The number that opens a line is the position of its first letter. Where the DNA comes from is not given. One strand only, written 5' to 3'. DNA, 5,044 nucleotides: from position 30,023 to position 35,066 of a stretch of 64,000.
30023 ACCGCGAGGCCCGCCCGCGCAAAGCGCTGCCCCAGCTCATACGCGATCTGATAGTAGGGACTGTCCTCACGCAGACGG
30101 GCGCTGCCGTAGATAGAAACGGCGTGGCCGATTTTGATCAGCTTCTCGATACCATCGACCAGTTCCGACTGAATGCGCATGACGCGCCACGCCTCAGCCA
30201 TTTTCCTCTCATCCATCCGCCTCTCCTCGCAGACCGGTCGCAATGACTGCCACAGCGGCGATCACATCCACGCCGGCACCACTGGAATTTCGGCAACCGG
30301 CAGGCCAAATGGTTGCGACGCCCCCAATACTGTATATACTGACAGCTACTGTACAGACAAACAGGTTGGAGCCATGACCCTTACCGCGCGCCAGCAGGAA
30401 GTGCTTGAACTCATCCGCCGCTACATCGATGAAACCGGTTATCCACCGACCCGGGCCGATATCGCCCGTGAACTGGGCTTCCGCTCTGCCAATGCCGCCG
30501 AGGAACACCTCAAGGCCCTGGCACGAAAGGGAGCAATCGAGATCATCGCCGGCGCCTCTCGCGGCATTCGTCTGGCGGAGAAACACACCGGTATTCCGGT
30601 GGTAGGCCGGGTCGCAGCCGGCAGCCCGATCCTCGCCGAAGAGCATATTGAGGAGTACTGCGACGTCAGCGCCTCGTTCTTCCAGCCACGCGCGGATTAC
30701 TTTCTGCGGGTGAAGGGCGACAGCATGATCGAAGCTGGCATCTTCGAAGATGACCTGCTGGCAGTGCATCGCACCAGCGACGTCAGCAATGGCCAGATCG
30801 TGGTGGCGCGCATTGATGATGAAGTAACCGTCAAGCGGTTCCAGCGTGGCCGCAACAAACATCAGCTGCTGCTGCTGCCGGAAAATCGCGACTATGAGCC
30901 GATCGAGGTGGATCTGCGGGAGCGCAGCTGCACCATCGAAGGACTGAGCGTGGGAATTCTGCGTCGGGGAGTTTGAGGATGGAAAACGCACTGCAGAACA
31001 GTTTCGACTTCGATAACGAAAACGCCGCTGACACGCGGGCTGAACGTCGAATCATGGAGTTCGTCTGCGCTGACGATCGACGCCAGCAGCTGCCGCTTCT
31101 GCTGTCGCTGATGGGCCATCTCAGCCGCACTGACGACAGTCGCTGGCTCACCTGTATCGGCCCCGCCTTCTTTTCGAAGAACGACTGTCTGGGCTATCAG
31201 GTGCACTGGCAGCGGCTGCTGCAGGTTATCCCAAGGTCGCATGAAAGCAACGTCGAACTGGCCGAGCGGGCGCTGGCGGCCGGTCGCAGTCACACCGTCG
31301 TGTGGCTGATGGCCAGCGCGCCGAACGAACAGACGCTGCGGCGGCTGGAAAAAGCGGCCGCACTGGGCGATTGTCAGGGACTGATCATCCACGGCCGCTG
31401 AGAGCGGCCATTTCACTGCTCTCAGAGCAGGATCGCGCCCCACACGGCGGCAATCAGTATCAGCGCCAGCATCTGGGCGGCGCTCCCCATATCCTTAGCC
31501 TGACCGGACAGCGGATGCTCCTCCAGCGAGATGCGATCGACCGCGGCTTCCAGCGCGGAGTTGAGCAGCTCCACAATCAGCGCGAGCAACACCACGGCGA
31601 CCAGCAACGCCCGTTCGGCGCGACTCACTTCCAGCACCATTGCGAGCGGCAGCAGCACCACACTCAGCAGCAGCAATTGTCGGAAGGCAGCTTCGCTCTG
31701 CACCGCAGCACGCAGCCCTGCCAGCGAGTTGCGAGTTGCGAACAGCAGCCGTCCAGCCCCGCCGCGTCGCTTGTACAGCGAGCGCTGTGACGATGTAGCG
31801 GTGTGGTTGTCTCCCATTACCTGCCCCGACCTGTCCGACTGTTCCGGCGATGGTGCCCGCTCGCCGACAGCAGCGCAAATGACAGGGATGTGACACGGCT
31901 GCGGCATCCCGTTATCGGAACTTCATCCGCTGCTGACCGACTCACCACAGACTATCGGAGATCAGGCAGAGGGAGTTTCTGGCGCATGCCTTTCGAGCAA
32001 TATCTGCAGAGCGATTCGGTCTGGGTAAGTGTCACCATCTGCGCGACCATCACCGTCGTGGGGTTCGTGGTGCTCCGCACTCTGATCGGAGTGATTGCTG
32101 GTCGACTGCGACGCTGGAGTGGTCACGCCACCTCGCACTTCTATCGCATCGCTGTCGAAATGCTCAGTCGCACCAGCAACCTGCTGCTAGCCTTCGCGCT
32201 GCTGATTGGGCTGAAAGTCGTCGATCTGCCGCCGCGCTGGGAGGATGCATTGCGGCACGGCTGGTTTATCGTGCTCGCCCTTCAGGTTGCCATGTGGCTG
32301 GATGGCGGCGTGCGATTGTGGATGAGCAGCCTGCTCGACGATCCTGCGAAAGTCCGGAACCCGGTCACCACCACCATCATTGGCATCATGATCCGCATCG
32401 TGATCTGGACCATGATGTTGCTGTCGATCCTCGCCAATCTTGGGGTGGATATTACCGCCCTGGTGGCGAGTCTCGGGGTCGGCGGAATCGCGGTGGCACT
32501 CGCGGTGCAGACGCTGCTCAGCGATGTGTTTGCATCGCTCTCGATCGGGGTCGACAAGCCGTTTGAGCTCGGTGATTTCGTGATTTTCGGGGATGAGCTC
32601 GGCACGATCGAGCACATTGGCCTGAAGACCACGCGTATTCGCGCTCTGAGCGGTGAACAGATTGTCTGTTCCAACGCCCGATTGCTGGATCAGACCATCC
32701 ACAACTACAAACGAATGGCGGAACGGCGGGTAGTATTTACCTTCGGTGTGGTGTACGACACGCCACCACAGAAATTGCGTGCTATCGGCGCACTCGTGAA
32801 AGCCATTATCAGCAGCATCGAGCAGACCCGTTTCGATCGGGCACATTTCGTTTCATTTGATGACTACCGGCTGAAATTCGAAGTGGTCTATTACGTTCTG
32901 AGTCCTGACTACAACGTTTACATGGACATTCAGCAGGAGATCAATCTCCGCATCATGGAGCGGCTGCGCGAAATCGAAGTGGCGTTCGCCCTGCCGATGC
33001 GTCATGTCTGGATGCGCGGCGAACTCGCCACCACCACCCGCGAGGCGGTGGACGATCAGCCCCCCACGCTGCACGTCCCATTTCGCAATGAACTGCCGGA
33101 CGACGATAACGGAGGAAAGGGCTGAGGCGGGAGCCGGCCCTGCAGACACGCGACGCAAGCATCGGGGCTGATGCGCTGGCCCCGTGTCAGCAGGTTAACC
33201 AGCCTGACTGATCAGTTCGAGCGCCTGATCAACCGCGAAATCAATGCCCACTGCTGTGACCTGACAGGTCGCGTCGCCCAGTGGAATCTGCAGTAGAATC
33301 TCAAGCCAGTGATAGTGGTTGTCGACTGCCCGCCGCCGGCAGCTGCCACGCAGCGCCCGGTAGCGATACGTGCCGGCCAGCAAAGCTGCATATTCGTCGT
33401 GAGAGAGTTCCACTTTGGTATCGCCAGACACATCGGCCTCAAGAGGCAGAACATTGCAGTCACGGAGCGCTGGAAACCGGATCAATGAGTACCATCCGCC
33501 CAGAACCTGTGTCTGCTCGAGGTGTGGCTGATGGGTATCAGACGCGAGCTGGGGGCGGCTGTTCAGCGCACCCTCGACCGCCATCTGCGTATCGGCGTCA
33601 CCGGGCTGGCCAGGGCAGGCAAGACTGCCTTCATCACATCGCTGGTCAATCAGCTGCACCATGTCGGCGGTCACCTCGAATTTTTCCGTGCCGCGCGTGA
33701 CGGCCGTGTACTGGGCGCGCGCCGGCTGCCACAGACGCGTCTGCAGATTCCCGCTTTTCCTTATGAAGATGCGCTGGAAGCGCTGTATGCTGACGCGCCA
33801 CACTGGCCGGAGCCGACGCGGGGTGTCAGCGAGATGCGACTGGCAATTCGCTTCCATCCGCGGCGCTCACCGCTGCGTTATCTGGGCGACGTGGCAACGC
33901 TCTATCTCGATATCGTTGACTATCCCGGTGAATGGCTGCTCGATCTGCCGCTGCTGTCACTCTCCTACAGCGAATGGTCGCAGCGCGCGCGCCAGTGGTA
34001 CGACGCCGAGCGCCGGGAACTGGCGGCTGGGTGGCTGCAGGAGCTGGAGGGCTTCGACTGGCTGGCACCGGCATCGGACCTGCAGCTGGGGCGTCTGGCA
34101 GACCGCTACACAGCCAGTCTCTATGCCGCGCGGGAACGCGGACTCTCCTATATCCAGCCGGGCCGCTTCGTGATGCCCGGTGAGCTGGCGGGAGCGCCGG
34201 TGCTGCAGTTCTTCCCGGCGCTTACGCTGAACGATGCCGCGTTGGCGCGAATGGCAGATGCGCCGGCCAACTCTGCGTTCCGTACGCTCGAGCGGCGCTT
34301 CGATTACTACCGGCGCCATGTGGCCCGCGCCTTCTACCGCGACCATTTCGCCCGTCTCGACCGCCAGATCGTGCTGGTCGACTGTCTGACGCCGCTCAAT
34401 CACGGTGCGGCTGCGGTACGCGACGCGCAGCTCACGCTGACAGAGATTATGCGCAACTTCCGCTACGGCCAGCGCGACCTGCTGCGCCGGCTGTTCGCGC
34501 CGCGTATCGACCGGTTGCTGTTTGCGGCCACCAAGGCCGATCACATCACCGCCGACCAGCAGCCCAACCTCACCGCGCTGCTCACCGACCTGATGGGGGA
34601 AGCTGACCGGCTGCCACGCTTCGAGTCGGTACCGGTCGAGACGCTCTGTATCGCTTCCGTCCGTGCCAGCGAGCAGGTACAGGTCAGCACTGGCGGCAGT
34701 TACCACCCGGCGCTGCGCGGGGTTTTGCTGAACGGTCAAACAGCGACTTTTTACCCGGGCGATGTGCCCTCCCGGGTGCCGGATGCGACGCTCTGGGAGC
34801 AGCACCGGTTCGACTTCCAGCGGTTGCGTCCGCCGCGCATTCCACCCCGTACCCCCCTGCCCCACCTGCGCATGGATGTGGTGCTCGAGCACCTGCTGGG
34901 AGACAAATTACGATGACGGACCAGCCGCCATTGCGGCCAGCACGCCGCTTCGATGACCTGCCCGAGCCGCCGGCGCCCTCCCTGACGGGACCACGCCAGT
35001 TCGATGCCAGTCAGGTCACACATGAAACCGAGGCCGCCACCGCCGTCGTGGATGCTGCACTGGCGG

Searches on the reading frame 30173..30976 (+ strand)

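Call 81: search_protein_families(library=pfam, proteins=[window:30173-30976:+], max_evalue=0.00001)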
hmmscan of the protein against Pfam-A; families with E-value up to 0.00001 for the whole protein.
window:30173-30976:+ (267 aa): 2 families
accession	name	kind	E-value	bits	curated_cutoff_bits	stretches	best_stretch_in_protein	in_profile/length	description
PF00717.28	Peptidase_S24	-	8.4e-36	122.6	23.3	1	142-258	1-114/116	Peptidase S24-like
PF01726.22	LexA_DNA_bind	-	8.6e-29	99.6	23.7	1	69-131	3-65/65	LexA DNA binding domain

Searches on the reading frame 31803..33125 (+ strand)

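Call 81: search_protein_families(library=pfam, proteins=[window:31803-33125:+], max_evalue=0.00001)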
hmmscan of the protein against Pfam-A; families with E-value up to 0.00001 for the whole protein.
window:31803-33125:+ (440 aa): 3 families
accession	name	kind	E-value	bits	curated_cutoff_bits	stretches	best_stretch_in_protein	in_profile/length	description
PF00924.24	MS_channel_2nd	-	1.1e-16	61.1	20.2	1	237-304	1-68/68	Mechanosensitive ion channel, beta-domain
PF21082.3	MS_channel_3rd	-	9.9e-13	48.8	21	1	310-390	1-83/88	Mechanosensitive ion channel MscS, C-terminal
PF21088.3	MS_channel_1st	-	1.1e-09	38.5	23.1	1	197-236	3-42/42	Mechanosensitive ion channel, transmembrane helices 2/3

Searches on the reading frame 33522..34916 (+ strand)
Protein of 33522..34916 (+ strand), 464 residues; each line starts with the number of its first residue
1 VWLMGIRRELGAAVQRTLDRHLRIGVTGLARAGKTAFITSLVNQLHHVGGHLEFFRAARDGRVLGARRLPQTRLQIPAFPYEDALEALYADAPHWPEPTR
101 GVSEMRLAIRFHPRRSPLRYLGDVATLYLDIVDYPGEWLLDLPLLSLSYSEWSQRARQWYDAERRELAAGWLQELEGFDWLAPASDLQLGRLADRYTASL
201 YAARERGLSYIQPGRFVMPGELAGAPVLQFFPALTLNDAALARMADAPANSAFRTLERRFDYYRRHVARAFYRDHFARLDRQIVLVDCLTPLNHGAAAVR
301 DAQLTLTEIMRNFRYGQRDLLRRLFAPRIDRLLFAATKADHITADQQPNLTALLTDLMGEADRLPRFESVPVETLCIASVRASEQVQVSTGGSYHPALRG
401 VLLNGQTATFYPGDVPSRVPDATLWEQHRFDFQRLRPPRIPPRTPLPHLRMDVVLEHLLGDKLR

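Call 81: search_protein_families(library=pfam, proteins=[window:33522-34916:+], max_evalue=0.00001)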
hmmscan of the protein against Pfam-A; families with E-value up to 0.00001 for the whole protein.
window:33522-34916:+ (464 aa): 1 family
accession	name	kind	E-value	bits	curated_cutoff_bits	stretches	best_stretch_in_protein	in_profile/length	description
PF04317.18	DUF463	-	8.4e-162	539.6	25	1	22-463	1-443/443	YcjX-like family, DUF463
